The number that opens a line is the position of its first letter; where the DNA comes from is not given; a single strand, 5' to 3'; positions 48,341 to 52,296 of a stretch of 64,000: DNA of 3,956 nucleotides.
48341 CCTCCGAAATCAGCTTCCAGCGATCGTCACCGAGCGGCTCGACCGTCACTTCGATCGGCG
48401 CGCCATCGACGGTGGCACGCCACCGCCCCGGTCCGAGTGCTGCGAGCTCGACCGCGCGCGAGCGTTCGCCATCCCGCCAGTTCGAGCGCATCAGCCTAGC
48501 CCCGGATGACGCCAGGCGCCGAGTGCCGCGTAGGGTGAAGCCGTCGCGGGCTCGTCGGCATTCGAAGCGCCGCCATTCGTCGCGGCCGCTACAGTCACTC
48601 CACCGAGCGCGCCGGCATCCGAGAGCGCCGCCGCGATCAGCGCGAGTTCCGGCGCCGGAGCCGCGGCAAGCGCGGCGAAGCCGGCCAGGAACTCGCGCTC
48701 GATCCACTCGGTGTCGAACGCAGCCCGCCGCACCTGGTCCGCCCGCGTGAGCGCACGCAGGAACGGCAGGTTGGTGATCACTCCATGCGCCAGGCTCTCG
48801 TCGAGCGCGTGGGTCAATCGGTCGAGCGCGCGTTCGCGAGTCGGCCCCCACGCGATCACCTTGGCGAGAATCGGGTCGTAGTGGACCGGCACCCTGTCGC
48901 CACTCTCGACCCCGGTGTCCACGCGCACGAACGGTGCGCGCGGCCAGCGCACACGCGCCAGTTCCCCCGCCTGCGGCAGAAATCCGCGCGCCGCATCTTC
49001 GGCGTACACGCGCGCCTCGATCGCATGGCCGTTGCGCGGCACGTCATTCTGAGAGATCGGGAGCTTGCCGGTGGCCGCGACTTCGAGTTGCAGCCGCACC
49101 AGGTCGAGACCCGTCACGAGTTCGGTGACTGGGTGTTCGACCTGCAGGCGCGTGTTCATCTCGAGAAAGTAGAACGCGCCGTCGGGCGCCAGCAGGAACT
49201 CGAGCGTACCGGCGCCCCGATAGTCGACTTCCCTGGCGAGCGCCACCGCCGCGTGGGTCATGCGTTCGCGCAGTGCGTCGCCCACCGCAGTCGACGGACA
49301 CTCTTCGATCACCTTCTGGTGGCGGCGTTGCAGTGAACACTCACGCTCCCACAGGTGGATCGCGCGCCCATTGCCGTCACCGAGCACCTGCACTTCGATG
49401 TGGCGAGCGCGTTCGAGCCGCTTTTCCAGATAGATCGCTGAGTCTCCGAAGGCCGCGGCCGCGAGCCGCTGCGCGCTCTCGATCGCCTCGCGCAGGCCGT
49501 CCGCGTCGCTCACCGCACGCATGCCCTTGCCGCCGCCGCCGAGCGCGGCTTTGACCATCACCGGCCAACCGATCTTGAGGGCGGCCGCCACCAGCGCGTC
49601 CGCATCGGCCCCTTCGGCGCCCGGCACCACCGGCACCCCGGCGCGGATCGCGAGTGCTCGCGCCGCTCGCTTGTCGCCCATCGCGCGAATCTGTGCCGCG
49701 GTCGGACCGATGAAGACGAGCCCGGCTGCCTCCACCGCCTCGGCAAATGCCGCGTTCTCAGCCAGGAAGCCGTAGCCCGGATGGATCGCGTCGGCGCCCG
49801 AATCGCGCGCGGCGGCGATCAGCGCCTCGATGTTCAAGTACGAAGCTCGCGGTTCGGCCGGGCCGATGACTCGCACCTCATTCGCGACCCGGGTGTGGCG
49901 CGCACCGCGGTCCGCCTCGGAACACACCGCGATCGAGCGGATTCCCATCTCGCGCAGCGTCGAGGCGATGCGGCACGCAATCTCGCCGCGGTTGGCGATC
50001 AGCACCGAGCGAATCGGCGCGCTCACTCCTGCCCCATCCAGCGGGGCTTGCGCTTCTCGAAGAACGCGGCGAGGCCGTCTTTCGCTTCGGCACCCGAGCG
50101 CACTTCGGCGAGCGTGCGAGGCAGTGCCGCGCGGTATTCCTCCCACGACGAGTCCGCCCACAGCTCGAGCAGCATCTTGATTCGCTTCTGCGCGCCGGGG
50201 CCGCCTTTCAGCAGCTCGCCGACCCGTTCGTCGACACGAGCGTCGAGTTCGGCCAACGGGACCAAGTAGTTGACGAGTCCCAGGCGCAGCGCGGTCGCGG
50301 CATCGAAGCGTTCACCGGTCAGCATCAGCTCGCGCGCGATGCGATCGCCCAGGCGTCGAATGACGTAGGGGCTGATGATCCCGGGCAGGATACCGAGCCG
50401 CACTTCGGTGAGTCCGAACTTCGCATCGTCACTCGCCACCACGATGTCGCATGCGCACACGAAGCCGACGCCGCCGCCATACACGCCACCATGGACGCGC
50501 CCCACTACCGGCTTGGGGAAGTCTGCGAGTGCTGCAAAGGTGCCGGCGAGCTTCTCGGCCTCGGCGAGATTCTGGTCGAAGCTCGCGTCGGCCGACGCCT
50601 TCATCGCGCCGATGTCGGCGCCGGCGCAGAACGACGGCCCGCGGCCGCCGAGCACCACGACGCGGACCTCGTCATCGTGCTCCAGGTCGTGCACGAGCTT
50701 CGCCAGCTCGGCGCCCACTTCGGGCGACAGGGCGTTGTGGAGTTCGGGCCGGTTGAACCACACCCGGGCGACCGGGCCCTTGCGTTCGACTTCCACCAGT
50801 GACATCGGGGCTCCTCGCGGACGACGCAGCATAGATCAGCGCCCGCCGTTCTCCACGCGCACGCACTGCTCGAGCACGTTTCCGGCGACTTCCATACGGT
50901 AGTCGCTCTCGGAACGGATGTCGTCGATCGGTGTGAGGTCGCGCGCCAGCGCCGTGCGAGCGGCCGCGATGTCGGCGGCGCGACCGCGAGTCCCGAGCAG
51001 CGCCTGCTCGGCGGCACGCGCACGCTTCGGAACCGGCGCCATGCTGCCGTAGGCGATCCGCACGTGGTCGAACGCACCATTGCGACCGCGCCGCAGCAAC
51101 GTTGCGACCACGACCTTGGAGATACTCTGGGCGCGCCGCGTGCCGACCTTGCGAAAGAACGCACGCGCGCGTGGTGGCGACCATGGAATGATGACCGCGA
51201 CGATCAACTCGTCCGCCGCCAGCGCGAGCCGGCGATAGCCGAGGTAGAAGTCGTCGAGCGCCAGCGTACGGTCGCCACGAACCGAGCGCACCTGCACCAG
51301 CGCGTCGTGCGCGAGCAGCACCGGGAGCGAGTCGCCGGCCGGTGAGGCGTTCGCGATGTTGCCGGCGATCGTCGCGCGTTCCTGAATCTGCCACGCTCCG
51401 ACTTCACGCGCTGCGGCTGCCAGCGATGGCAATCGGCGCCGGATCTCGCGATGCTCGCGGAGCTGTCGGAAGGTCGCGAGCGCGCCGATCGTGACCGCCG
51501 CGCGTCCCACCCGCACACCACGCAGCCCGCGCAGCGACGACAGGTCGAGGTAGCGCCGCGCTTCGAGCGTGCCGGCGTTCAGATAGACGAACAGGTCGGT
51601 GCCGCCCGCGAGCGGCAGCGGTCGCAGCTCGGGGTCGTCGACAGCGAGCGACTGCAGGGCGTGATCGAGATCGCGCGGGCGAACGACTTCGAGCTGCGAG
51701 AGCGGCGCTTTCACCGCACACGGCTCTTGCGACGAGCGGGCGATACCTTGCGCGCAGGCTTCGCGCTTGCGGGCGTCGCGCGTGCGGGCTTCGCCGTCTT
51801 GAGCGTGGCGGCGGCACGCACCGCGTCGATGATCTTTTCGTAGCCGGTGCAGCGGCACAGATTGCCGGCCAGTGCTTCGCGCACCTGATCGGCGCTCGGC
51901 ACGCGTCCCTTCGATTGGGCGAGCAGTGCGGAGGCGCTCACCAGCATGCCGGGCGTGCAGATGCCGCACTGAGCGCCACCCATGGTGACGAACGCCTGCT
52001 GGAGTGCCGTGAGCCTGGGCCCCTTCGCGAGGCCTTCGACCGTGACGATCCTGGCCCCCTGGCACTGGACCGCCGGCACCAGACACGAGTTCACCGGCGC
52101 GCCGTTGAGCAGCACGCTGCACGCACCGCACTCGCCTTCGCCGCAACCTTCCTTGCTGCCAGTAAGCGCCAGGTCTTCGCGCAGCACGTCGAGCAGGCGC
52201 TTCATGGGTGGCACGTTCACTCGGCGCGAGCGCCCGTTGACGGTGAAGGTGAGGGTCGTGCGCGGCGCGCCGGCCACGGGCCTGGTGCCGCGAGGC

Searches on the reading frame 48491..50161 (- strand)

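Call 74: search_protein_families(library=pfam, proteins=[window:48491-50161:-], max_evalue=0.0001)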
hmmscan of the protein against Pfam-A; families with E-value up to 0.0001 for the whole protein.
window:48491-50161:- (556 aa): 5 families
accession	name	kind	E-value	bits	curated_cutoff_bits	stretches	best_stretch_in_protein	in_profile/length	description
PF02786.22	CPSase_L_D2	-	3.5e-70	236.2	19.8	1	163-368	1-209/211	Carbamoyl-phosphate synthase L chain, ATP binding domain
PF00289.28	Biotin_carb_N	-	1.9e-41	141.4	25.5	1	50-158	2-110/110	Biotin carboxylase, N-terminal domain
PF02785.25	Biotin_carb_C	-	1e-35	122.6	32.4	1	382-489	1-108/108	Biotin carboxylase C-terminal domain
PF07478.18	Dala_Dala_lig_C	-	1.5e-11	44.7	24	1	191-337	29-174/204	D-ala D-ala ligase C-terminus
PF02222.28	ATP-grasp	-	4.9e-07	30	27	1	173-338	5-162/179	ATP-grasp domain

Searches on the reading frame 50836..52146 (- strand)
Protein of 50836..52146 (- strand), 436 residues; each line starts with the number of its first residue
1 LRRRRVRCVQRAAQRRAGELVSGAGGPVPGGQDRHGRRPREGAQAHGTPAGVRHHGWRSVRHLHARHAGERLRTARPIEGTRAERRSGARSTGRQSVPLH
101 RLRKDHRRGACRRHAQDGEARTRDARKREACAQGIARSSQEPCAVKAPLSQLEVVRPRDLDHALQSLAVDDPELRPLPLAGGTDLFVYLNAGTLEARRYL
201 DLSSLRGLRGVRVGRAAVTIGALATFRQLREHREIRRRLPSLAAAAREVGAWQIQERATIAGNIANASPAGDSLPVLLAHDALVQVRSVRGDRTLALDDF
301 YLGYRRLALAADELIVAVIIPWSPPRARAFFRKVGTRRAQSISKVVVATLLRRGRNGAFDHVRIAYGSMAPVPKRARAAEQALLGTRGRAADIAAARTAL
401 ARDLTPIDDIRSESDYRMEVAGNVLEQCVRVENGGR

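Call 74: search_protein_families(library=pfam, proteins=[window:50836-52146:-], max_evalue=0.0001)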
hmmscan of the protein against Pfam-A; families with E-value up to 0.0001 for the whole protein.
window:50836-52146:- (436 aa): 2 families
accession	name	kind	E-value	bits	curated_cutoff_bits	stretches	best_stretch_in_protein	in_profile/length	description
PF00941.27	FAD_binding_5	-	2.9e-40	138.3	27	1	151-322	2-169/170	FAD binding domain in molybdopterin dehydrogenase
PF03450.22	CO_deh_flav_C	-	6.1e-20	71.7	25.5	1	333-429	4-99/102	CO dehydrogenase flavoprotein C-terminal domain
